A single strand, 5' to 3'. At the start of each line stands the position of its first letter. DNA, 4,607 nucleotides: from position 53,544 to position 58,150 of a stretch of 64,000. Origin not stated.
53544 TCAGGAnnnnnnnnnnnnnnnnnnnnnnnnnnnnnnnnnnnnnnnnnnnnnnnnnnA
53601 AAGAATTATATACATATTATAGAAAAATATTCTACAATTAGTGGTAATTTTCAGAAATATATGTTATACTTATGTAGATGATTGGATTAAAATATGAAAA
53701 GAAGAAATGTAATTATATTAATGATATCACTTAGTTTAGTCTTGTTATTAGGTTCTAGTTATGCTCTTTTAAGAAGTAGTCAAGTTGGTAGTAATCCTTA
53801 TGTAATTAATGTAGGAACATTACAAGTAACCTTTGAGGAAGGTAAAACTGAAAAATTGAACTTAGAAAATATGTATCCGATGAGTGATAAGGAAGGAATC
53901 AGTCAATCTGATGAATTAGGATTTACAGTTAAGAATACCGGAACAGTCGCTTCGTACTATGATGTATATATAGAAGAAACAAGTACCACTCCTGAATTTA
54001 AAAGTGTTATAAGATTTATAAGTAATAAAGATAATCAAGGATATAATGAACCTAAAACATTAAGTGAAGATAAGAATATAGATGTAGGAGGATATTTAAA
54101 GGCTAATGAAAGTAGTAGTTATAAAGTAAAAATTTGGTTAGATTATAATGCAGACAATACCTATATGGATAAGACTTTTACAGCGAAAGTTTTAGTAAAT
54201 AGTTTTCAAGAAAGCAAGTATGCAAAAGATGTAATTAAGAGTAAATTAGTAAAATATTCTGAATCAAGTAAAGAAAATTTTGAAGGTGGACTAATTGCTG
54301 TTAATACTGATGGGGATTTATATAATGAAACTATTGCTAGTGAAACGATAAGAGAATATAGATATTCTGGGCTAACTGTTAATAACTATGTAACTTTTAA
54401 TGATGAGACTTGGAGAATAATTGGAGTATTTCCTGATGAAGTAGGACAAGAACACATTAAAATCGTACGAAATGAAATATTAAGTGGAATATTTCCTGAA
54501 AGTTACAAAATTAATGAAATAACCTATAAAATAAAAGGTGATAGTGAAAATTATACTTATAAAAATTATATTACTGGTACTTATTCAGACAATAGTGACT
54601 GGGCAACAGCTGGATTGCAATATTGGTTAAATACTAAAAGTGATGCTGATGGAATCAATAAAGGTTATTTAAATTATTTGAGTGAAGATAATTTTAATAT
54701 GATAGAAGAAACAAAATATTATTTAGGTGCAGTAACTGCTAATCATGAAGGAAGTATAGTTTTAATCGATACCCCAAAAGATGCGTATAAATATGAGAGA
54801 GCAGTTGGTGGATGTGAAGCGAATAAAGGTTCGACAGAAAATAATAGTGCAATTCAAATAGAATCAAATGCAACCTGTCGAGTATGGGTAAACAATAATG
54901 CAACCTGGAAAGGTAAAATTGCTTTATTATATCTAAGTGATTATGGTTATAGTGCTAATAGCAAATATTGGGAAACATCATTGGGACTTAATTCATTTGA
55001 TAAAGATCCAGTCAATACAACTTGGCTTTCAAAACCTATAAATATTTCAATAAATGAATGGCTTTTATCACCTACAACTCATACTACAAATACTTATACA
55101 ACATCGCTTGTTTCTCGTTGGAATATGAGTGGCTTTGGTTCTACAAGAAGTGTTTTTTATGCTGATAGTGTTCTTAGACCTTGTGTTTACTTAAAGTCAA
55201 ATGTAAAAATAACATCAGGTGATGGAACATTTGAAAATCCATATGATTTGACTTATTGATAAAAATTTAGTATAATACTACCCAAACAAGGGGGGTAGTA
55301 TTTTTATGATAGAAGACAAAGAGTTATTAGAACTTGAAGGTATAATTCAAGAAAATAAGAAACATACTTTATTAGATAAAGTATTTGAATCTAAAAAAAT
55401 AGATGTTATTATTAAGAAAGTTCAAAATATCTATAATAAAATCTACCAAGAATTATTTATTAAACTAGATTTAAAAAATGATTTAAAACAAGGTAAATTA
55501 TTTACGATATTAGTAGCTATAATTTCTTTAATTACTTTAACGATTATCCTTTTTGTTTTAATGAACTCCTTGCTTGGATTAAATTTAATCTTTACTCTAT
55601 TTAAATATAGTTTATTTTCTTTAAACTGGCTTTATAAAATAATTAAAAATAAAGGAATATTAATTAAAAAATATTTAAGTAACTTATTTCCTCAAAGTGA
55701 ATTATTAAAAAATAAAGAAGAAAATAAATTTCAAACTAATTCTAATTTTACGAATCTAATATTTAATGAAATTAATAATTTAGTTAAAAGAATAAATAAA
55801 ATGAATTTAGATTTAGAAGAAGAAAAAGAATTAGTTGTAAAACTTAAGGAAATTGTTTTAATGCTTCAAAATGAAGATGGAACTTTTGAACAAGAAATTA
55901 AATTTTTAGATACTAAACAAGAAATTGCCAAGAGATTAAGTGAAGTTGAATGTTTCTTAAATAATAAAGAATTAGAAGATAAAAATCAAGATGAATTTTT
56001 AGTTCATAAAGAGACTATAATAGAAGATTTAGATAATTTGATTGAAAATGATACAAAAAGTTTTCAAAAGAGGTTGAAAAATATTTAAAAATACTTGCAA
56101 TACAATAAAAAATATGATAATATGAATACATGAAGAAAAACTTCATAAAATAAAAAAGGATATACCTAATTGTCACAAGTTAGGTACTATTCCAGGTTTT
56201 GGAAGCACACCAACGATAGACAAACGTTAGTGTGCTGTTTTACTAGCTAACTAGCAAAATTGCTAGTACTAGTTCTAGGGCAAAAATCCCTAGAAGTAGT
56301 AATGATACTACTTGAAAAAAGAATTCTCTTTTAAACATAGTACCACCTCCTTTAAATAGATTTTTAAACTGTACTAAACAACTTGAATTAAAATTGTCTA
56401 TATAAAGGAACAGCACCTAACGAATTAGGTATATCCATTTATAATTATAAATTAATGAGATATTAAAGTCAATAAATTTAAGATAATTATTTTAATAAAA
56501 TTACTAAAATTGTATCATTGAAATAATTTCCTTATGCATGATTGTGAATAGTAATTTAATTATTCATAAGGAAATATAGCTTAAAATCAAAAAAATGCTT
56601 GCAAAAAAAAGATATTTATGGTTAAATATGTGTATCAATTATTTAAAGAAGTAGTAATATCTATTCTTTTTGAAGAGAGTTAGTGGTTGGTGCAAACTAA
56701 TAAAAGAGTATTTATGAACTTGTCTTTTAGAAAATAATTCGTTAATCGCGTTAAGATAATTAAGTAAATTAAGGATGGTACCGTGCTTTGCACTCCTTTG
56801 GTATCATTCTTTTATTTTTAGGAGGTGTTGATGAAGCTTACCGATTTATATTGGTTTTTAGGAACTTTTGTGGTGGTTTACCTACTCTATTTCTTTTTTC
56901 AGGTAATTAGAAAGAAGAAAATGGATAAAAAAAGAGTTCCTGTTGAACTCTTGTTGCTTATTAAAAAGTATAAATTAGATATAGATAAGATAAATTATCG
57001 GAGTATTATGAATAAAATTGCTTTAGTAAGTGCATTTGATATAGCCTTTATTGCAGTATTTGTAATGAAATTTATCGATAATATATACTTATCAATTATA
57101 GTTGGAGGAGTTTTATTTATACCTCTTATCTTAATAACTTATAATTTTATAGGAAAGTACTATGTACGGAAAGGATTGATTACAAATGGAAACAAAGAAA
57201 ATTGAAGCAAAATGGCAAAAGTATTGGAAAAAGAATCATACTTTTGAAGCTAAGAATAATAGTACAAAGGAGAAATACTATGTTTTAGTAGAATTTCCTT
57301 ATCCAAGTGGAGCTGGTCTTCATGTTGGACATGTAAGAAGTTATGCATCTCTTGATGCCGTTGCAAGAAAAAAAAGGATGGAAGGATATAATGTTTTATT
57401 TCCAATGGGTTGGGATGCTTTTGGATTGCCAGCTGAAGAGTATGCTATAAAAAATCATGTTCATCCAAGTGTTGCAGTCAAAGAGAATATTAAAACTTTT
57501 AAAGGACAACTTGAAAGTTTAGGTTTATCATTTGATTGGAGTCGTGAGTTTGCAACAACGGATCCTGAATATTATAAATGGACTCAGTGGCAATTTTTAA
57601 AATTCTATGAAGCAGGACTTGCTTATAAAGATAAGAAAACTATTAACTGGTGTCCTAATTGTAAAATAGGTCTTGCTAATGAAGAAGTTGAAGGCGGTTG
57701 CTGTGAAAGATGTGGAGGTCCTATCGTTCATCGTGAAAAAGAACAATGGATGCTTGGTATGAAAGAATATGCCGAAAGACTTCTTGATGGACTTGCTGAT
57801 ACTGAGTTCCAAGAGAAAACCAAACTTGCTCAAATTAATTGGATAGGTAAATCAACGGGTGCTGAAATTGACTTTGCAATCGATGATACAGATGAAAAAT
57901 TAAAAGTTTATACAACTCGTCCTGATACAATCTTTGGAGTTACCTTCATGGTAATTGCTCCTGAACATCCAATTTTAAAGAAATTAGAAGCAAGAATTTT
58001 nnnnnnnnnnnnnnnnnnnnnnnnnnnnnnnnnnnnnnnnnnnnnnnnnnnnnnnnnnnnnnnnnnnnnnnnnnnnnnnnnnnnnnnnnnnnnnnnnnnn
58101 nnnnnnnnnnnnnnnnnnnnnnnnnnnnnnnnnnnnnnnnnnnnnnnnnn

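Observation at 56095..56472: Candidate type I toxin-antitoxin module with convergent RNAs and 5'-3' complementarity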

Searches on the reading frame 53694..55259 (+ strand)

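Call 10: search_protein_families(library=pfam, proteins=[window:53694-55259:+], max_evalue=1)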
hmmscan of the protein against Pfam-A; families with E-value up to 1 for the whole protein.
window:53694-55259:+ (521 aa): 0 families

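Call 11: search_protein_families(library=ncbifam, proteins=[window:53694-55259:+], max_evalue=1)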
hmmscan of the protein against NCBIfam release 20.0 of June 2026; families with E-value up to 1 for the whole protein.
window:53694-55259:+ (521 aa): 1 family
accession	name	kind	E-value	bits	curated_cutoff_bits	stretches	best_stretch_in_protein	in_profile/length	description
NF010410.0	PRK13836.1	subfamily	0.0066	16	369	1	9-55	36-81/220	conjugal transfer protein TrbF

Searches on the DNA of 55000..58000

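Call 5: search_rna_families(source=window, start=55000, end=58000, threshold=evalue, max_evalue=10)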
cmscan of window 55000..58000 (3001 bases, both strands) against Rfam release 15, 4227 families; matches with E-value up to 10: 6.
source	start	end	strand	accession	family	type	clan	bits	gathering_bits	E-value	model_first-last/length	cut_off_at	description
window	56638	56800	+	RF00230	T-box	Cis-reg; leader;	-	72.1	93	5.3e-15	1-219/219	no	T-box leader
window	56924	56961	-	RF03608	mir-9440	Gene; miRNA;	-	19.4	80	1.2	1-67/67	no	mir-9440 microRNA precursor family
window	55233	55308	+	RF01859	Phe_leader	Cis-reg; leader;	-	18.9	55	7.8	1-125/125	no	Phenylalanine leader peptide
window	56850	56935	+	RF01797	fstAT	Gene; antitoxin;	-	18.4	72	7.3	1-94/94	no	Fst antitoxin sRNA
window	56879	56912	-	RF02914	DUF805b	Cis-reg;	CL00115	15.7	35.6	0.58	1-35/35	no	DUF805b RNA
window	57741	57949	-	RF01946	KCNQ1OT1_1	Gene; lncRNA;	-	8.6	70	2.6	258-464/464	no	KCNQ1 overlapping transcript 1 conserved region 1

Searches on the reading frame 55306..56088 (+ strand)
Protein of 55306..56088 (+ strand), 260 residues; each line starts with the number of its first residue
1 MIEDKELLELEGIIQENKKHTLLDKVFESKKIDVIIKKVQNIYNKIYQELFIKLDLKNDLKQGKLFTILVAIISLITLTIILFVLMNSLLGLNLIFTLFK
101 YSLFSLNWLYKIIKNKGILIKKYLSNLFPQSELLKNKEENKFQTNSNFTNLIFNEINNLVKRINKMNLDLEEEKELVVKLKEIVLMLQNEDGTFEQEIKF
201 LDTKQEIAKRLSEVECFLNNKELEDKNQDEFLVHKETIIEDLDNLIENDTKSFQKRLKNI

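Call 10: search_protein_families(library=pfam, proteins=[window:55306-56088:+], max_evalue=1)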
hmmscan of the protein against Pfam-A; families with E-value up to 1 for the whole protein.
window:55306-56088:+ (260 aa): 5 families
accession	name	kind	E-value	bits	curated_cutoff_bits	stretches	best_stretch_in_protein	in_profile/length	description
PF10112.14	Halogen_Hydrol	-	0.0003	21.2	29.8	1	66-254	2-177/191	5-bromo-4-chloroindolyl phosphate hydrolysis protein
PF18493.6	DUF5617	-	0.0076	16.8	26.3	1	154-201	46-89/90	Domain of unknown function (DUF5617)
PF16771.11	RTT107_BRCT_6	-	0.016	15.8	27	1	110-180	25-96/114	Regulator of Ty1 transposition protein 107 BRCT domain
PF01120.23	Alpha_L_fucos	-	0.022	14.7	25.2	1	109-235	146-261/345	Alpha-L-fucosidase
PF05568.16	ASFV_J13L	-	0.28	11.4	23.6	1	40-88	7-54/189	African swine fever virus J13L protein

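Call 11: search_protein_families(library=ncbifam, proteins=[window:55306-56088:+], max_evalue=1)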
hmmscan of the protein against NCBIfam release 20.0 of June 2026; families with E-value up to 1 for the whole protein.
window:55306-56088:+ (260 aa): 2 families
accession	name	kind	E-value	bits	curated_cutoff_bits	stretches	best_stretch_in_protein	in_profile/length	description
NF004784.0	PRK06131.1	subfamily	0.0099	14.3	539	1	124-179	383-438/576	dihydroxy-acid dehydratase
NF008522.0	PRK11449.1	equivalog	0.011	14.9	481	1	163-226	78-140/259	metal-dependent hydrolase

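Call 23: find_encoding_contigs(protein=window:55306-56088:+, flank=4000, max_places=10)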
Protein window:55306-56088:+ (260 aa): 4 contigs read that carry it; 4 places shown.
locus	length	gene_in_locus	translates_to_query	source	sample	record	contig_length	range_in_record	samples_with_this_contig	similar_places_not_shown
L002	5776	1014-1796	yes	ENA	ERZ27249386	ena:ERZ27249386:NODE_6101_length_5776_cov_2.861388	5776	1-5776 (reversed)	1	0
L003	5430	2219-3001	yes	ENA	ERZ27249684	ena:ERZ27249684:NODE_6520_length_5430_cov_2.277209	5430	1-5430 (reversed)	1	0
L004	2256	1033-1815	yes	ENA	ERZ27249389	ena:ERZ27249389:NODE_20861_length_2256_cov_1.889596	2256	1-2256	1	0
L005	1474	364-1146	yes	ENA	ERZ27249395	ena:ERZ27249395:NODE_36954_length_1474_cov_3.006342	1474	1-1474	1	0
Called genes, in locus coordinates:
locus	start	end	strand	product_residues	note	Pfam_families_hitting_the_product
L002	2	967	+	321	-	?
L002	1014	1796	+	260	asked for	-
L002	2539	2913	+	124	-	-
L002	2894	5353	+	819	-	PF00133:tRNA-synt_1, PF00750:tRNA-synt_1d (faint), PF01406:tRNA-synt_1e (faint), PF09334:tRNA-synt_1g, PF13603:tRNA-synt_1_2, PF00133:tRNA-synt_1, PF09334:tRNA-synt_1g (weak), PF08264:Anticodon_1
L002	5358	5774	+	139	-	?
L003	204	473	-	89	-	PF13443:HTH_26 (faint), PF01381:HTH_3, PF12844:HTH_19 (weak)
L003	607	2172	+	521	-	-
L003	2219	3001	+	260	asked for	-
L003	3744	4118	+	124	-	-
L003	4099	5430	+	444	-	?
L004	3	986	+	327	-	?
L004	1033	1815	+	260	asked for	-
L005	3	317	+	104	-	?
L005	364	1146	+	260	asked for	-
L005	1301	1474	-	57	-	?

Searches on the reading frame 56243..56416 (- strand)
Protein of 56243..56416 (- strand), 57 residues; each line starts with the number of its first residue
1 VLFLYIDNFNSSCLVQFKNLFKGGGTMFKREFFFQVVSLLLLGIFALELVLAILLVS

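Call 16: find_encoding_contigs(protein=window:56243-56416:-, flank=3000, max_places=10)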
Protein window:56243-56416:- (57 aa): no gene with exactly this product is on record in the collection.

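Call 17: find_homologous_proteins(query=window:56246-56416:-, max_evalue=10)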
Query seq(57 aa) (57 aa): 1 proteins with E <= 10 among 1 candidates.
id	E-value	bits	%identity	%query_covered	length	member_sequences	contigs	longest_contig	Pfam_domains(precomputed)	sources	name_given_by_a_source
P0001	2.5e-20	89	89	61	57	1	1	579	-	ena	-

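Call 19: find_encoding_contigs(protein=P0001, flank=5000)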
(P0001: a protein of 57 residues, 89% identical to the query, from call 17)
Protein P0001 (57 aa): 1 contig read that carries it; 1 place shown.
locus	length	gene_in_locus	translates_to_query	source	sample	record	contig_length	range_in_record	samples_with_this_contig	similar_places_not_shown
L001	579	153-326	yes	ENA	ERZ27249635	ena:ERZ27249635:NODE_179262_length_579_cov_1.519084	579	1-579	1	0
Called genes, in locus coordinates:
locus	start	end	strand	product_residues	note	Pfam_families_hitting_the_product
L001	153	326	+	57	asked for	-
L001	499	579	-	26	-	?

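Call 29: find_related_loci(query=A2, collection=genome_contigs, flank=4000)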
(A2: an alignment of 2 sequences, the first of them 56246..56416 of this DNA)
Query A2 (57 aa) in genome_contigs; peptide patterns used: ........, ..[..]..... (x = any residue, [..] = any of these).
103 stretches matched a pattern, but none encodes a relative of the query by tblastn (E <= 1e-3).

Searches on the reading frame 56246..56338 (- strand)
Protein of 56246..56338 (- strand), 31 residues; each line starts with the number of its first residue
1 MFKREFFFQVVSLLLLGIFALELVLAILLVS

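Call 10: search_protein_families(library=pfam, proteins=[window:56246-56338:-], max_evalue=1)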
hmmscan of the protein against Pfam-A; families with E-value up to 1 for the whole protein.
seq(31 aa): 1 family
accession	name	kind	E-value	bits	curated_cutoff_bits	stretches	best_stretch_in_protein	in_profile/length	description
PF15378.11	DUF4605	-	0.92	9.8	27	1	8-30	32-54/59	Domain of unknown function (DUF4605)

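Call 11: search_protein_families(library=ncbifam, proteins=[window:56246-56338:-], max_evalue=1)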
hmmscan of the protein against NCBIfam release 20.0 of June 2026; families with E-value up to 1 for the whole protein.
seq(31 aa): 0 families

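Call 14: find_encoding_contigs(protein=window:56246-56338:-, flank=3000, max_places=10)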
Protein seq(31 aa) (31 aa): no gene with exactly this product is on record in the collection.

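Call 25: search_protein_representatives(protein=window:56246-56338:-)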
Query: 31 residues. Proteins with E-value up to 0.001 (for the whole library): 0; up to 1e-10: 0; up to 1e-30: 0. The best 0 are listed.

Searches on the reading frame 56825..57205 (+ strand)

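Call 10: search_protein_families(library=pfam, proteins=[window:56825-57205:+], max_evalue=1)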
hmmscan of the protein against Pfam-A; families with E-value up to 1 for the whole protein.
window:56825-57205:+ (126 aa): 1 family
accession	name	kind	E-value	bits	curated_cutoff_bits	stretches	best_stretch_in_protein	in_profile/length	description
PF19970.4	VMAP-M9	-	0.027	15.1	27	1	38-67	49-78/135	vWA-MoxR associated protein middle region (VMAP-M) 9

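Call 11: search_protein_families(library=ncbifam, proteins=[window:56825-57205:+], max_evalue=1)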
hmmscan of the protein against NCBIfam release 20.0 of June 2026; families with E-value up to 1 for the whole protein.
window:56825-57205:+ (126 aa): 0 families
